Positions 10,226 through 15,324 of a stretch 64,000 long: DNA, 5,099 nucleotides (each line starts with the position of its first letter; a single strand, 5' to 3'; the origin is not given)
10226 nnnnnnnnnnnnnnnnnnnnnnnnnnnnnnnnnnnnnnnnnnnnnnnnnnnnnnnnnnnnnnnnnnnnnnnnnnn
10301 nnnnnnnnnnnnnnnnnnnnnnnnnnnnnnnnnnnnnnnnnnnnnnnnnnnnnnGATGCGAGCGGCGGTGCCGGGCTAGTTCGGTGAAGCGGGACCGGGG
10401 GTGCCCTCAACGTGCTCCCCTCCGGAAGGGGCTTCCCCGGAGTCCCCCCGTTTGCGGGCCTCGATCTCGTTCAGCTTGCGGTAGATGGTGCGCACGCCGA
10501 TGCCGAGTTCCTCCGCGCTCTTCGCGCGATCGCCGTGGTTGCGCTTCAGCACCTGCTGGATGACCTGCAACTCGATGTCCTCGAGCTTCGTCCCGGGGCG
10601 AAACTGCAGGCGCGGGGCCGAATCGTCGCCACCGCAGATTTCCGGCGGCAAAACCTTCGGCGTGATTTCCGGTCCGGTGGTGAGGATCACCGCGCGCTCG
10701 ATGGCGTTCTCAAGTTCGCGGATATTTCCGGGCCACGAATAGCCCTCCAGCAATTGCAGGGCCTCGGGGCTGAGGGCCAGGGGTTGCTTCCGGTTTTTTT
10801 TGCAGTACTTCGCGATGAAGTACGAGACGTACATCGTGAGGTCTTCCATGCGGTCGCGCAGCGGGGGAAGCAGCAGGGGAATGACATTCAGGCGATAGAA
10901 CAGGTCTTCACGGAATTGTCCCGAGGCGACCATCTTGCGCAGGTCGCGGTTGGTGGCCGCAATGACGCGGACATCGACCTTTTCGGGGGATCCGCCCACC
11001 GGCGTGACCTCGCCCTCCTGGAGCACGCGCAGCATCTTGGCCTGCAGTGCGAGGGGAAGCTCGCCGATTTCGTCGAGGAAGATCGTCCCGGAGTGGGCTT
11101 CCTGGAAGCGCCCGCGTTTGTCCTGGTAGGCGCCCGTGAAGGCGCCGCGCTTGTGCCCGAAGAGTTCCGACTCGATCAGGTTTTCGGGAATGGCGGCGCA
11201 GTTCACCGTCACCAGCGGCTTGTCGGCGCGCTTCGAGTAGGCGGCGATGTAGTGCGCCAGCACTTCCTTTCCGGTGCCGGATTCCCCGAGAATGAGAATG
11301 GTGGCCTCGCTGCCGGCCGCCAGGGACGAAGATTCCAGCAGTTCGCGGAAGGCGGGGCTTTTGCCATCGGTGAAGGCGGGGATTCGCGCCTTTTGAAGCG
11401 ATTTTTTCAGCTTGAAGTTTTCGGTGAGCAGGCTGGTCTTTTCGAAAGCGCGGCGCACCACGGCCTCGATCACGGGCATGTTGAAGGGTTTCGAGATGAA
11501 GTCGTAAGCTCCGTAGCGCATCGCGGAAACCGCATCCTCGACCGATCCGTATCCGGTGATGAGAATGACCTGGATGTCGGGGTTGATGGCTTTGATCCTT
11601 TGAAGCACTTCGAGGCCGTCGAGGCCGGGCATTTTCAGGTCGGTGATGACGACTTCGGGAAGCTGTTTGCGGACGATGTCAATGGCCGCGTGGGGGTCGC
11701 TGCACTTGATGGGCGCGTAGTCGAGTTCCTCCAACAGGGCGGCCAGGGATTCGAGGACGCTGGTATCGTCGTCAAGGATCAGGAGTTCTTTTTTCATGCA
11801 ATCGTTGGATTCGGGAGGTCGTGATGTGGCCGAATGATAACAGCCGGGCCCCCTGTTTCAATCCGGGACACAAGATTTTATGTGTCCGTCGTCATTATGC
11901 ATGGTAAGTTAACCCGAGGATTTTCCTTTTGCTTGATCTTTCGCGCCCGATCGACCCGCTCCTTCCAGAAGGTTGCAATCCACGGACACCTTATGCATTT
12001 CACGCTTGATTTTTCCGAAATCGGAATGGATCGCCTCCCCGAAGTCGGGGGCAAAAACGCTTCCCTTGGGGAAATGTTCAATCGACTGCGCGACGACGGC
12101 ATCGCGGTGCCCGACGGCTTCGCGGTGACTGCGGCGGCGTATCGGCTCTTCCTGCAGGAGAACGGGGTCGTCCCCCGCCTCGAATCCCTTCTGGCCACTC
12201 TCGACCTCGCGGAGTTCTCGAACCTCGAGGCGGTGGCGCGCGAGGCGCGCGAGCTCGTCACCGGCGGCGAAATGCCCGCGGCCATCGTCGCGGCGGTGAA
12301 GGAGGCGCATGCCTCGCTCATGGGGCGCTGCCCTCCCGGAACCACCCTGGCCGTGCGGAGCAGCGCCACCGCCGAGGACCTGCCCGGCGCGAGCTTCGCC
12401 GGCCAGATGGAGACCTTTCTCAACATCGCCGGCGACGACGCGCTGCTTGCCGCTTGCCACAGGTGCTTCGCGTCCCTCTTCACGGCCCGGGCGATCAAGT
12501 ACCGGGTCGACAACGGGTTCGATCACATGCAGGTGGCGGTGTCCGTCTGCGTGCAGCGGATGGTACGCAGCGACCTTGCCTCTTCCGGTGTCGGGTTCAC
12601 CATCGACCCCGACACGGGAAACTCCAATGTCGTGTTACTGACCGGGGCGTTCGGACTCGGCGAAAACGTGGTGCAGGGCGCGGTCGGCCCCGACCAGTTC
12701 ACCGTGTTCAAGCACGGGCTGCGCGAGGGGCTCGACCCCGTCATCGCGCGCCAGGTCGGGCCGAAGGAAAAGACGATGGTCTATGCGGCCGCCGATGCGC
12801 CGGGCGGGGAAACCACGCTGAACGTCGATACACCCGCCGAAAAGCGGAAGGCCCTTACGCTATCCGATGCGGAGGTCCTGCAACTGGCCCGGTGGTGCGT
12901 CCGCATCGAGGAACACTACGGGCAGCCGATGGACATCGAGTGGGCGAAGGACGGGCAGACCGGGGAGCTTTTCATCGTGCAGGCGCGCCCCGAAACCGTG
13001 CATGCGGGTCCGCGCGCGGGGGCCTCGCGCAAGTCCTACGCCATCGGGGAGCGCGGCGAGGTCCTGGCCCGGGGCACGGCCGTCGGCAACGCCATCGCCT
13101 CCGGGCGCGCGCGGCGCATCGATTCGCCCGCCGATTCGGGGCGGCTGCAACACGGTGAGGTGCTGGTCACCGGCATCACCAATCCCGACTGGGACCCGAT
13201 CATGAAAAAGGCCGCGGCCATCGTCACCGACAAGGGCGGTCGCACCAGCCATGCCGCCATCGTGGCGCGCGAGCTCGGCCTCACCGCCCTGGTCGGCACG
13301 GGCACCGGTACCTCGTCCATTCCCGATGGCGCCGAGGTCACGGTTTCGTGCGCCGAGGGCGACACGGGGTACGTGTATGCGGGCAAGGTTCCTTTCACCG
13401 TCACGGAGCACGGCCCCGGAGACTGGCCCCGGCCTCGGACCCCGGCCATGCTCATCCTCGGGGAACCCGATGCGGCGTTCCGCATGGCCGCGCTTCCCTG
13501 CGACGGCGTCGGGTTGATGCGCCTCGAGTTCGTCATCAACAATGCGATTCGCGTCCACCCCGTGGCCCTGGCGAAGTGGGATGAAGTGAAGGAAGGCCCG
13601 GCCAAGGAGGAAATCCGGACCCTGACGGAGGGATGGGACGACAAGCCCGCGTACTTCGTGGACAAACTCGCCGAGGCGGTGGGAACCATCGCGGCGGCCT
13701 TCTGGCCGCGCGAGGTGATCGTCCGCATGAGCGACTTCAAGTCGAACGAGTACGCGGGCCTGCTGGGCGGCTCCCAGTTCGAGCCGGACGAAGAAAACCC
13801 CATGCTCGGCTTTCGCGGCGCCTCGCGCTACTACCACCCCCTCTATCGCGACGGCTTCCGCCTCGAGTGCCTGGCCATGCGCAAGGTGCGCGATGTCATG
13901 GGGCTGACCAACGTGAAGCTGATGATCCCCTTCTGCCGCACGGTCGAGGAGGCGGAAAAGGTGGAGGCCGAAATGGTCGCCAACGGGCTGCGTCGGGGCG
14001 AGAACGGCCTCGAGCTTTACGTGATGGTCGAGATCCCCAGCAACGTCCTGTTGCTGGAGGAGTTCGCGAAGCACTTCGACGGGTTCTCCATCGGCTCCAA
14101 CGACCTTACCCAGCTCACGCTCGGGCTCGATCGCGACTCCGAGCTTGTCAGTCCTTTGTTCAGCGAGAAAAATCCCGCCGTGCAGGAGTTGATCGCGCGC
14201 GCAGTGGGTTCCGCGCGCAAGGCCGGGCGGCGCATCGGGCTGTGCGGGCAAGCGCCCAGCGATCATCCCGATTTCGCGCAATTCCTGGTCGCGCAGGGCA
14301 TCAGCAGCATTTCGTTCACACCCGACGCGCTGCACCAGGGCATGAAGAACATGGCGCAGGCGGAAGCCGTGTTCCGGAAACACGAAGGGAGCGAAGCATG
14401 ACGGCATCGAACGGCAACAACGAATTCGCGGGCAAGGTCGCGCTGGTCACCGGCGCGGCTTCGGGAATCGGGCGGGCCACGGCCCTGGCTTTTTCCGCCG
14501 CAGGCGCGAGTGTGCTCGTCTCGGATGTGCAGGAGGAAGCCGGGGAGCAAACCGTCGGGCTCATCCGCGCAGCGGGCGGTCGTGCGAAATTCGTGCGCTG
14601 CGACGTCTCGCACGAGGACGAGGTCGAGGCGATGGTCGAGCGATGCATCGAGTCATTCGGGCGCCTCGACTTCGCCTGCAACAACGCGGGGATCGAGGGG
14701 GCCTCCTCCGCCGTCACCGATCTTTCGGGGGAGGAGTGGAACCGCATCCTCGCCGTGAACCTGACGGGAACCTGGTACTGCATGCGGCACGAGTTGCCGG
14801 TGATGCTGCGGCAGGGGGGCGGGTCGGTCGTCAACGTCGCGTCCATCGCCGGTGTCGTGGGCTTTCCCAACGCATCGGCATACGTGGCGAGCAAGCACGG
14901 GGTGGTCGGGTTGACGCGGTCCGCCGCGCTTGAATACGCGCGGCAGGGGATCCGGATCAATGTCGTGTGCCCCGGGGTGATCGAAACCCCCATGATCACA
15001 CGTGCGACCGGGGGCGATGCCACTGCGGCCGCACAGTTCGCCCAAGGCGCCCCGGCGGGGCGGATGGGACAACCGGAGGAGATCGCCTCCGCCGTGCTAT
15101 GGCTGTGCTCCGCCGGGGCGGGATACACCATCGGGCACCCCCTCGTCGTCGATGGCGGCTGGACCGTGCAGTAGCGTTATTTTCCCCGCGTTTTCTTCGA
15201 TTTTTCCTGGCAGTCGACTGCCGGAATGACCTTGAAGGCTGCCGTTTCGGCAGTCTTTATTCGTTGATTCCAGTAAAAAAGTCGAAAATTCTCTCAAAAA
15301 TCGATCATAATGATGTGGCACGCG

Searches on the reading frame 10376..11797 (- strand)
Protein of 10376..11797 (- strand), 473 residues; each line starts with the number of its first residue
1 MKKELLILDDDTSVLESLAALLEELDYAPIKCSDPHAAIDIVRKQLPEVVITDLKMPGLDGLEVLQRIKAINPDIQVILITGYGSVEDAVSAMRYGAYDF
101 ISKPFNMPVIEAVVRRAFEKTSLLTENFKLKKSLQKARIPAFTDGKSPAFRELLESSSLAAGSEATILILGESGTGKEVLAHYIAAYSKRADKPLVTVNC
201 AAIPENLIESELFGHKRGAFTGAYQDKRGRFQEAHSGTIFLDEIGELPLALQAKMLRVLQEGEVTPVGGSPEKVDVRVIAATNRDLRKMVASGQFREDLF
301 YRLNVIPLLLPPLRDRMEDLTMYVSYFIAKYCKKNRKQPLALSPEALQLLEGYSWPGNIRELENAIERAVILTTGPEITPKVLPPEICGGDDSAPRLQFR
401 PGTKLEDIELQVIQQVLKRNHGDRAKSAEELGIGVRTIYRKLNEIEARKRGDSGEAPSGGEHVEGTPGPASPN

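Call 48: search_protein_families(library=pfam, proteins=[window:10376-11797:-], max_evalue=0.00001)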
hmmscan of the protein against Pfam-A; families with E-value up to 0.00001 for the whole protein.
window:10376-11797:- (473 aa): 8 families
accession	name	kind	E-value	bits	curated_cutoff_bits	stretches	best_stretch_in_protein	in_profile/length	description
PF00158.32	Sigma54_activat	-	1.1e-68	230.7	20.2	1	145-308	3-167/168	Sigma-54 interaction domain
PF00072.30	Response_reg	-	3.5e-27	95.2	30.2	1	6-114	2-110/111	Response regulator receiver domain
PF25601.1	AAA_lid_14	-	7.3e-24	83.8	27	1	314-394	1-81/87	AAA+ ATPase lid domain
PF14532.12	Sigma54_activ_2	-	4e-18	66.4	25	1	145-313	2-138/138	Sigma-54 interaction domain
PF02954.25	HTH_8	-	4.9e-12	45.8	22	1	405-444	2-41/42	Bacterial regulatory protein, Fis family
PF07728.20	AAA_5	-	2.9e-07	31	22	1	167-285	2-124/139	AAA domain (dynein-related subfamily)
PF07724.20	AAA_2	-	1.5e-06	28.8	27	1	164-290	3-131/166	AAA domain (Cdc48 subfamily)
PF00004.35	AAA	-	8.3e-06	26.7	21.2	0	167-284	1-110/131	ATPase family associated with various cellular activities (AAA)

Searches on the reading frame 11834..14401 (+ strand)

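Call 48: search_protein_families(library=pfam, proteins=[window:11834-14401:+], max_evalue=0.00001)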
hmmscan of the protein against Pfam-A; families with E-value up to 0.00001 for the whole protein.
window:11834-14401:+ (855 aa): 3 families
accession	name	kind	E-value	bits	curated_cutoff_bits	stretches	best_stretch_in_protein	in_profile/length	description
PF01326.24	PPDK_N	-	5.6e-111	371.4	27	1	70-395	3-317/328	Pyruvate phosphate dikinase, AMP/ATP-binding domain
PF02896.24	PEP-utilizers_C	-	1e-54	186.2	22.8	1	542-844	26-292/293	PEP-utilising enzyme, PEP-binding domain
PF00391.29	PEP-utilizers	-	3.9e-22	78.1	23.1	1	439-509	2-72/72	PEP-utilising enzyme, mobile domain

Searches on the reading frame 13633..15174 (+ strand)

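Call 48: search_protein_families(library=pfam, proteins=[window:13633-15174:+], max_evalue=0.00001)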
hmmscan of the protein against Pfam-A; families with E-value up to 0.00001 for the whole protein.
window:13633-15174:+ (513 aa): 4 families
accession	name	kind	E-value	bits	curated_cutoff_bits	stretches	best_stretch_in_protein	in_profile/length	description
PF13561.12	adh_short_C2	-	3.2e-72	243.4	27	1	274-511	1-236/236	Enoyl-(Acyl carrier protein) reductase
PF00106.31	adh_short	-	2.1e-60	204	26.6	1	268-456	1-188/195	short chain dehydrogenase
PF08659.16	KR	-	5.2e-14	53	22.6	1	270-420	3-152/180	KR domain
PF23441.1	SDR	-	8.1e-07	29.1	27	1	263-491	3-238/258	SDR-like rossmann domain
